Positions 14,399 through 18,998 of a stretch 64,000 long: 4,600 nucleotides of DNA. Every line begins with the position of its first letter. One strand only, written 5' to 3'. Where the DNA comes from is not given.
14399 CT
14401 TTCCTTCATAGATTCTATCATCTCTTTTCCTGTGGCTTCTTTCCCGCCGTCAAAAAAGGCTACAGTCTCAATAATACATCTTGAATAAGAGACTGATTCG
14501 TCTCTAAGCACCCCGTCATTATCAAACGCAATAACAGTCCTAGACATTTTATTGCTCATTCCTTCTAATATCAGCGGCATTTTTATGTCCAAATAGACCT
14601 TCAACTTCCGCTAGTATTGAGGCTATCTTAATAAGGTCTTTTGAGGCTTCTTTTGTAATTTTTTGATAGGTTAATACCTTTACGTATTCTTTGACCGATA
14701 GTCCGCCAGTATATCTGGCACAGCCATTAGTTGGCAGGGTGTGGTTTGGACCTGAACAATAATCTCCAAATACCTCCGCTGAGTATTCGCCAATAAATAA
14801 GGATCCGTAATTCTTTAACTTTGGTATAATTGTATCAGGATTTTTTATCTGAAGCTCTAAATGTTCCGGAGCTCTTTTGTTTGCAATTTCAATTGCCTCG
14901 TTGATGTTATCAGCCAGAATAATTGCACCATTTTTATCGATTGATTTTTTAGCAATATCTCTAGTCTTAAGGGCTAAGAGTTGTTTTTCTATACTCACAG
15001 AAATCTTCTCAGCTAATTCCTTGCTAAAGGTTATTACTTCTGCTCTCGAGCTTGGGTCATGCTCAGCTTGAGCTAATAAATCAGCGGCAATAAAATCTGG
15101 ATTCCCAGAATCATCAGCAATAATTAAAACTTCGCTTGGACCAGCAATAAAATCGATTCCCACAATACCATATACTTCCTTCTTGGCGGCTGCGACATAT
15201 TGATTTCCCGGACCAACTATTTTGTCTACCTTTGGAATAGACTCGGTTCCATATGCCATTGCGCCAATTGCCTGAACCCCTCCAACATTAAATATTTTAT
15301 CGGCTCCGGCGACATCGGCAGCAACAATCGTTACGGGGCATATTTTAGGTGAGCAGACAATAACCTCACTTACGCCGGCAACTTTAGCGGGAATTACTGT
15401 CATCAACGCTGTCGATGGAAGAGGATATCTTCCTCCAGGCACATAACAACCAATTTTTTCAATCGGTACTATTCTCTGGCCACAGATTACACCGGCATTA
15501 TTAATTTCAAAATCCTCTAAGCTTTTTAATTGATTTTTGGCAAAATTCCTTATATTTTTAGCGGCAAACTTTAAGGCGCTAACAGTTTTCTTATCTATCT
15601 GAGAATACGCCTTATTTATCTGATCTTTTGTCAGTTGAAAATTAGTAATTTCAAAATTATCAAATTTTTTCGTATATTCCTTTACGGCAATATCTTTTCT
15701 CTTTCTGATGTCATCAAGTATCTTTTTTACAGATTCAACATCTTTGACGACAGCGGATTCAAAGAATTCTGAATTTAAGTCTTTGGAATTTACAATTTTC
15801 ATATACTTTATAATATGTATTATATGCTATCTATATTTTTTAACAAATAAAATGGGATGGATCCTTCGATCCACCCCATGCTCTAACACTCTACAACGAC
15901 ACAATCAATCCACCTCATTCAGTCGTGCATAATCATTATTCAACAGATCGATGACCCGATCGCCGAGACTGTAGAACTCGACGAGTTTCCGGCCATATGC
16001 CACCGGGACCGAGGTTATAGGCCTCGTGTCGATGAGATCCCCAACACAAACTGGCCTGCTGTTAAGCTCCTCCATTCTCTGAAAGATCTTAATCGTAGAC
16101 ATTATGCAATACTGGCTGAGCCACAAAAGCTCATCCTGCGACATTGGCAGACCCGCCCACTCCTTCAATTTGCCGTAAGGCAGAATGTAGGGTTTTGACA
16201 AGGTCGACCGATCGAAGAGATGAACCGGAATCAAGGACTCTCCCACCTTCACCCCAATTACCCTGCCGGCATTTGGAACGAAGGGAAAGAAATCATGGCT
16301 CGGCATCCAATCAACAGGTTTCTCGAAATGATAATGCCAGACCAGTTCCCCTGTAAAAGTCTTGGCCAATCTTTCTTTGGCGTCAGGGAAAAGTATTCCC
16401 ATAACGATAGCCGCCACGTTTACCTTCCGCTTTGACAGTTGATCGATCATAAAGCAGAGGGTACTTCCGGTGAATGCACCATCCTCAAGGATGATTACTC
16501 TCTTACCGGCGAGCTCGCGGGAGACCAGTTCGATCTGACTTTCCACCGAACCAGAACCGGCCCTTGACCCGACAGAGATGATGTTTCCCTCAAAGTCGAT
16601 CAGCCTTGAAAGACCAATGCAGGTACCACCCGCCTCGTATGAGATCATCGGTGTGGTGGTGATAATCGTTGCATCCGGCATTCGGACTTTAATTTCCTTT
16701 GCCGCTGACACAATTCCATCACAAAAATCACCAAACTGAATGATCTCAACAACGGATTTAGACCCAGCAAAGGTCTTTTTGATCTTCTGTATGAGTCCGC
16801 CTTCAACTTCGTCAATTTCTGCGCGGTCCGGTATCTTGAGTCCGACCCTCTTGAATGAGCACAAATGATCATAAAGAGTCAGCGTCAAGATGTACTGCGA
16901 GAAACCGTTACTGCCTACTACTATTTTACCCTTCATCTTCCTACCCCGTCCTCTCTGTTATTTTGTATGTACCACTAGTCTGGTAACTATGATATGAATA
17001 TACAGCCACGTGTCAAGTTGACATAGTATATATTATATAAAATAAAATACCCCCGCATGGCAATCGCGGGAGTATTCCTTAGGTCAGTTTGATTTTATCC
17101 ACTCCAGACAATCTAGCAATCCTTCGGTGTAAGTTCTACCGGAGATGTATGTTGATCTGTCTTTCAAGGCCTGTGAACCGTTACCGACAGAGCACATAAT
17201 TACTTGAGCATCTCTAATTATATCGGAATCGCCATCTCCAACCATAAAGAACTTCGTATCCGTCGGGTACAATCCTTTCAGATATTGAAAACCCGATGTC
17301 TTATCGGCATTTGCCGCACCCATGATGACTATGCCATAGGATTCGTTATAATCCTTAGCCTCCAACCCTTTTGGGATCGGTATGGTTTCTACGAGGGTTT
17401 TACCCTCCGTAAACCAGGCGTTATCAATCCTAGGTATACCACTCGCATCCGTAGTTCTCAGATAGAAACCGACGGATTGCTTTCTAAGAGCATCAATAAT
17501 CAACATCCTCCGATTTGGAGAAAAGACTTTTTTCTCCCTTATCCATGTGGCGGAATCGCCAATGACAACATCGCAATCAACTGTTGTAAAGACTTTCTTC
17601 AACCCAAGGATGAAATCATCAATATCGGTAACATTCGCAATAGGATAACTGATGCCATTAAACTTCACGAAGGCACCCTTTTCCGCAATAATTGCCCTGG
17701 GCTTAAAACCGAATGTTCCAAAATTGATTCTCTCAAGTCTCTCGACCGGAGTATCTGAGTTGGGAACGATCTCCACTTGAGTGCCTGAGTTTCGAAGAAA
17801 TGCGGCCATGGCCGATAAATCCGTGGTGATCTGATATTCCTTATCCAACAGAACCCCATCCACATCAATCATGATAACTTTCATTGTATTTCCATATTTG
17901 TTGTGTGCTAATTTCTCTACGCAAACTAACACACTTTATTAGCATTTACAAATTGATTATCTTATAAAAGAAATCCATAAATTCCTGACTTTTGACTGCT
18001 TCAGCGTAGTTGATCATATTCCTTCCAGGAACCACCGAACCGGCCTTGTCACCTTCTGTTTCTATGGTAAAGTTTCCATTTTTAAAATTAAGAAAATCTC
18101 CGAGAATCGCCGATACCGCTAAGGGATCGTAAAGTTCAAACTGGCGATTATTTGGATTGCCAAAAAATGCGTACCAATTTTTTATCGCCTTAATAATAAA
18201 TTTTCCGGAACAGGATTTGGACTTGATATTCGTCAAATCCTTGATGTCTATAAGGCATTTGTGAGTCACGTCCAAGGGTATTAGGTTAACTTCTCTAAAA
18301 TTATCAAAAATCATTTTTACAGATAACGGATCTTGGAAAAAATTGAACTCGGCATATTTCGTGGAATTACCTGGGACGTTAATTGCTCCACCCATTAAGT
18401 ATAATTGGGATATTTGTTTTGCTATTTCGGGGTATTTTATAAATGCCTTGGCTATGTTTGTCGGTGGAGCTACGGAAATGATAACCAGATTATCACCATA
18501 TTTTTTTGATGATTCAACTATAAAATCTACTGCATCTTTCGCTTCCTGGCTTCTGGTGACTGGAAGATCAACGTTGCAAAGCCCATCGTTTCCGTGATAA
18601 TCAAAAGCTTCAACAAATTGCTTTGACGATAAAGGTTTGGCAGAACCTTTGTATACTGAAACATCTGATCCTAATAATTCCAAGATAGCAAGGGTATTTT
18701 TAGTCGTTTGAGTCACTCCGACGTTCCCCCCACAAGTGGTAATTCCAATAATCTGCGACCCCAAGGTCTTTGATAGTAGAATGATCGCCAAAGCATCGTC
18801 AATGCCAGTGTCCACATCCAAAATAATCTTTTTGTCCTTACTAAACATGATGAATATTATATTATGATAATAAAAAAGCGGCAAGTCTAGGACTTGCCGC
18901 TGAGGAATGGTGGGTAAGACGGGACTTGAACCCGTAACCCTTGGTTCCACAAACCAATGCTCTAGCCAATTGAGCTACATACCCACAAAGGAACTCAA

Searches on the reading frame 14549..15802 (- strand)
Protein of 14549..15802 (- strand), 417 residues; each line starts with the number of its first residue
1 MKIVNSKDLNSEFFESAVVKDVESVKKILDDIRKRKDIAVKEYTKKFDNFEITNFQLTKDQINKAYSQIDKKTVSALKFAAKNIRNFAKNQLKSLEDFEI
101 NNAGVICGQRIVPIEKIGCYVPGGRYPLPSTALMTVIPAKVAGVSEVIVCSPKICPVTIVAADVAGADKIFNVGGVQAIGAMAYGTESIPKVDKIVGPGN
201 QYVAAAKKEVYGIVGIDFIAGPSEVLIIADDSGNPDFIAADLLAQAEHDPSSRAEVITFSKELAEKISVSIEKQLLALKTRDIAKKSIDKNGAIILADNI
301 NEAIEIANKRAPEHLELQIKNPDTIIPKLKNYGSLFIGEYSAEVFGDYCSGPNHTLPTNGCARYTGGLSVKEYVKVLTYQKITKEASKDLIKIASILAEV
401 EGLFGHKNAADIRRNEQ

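Call 63: search_protein_families(library=pfam, proteins=[window:14549-15802:-])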
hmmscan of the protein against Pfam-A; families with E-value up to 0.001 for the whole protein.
window:14549-15802:- (417 aa): 1 family
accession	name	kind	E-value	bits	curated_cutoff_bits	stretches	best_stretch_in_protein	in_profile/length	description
PF00815.25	Histidinol_dh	-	2.3e-161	537.8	27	1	22-413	12-410/411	Histidinol dehydrogenase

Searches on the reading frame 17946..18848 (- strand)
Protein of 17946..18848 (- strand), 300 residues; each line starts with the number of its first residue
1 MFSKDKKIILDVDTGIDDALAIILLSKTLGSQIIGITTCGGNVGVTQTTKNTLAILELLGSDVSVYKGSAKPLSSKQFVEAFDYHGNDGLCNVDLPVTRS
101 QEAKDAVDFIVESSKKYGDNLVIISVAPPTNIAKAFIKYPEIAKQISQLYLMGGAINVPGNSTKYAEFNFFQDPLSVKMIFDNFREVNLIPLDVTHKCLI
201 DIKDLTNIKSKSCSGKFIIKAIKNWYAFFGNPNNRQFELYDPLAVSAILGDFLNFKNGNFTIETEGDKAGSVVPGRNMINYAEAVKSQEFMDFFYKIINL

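Call 63: search_protein_families(library=pfam, proteins=[window:17946-18848:-])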
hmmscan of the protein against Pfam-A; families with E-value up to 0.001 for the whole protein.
window:17946-18848:- (300 aa): 1 family
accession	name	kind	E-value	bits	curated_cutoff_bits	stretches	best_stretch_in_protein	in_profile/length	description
PF01156.24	IU_nuc_hydro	-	3.3e-68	231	34.2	1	8-291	1-296/297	Inosine-uridine preferring nucleoside hydrolase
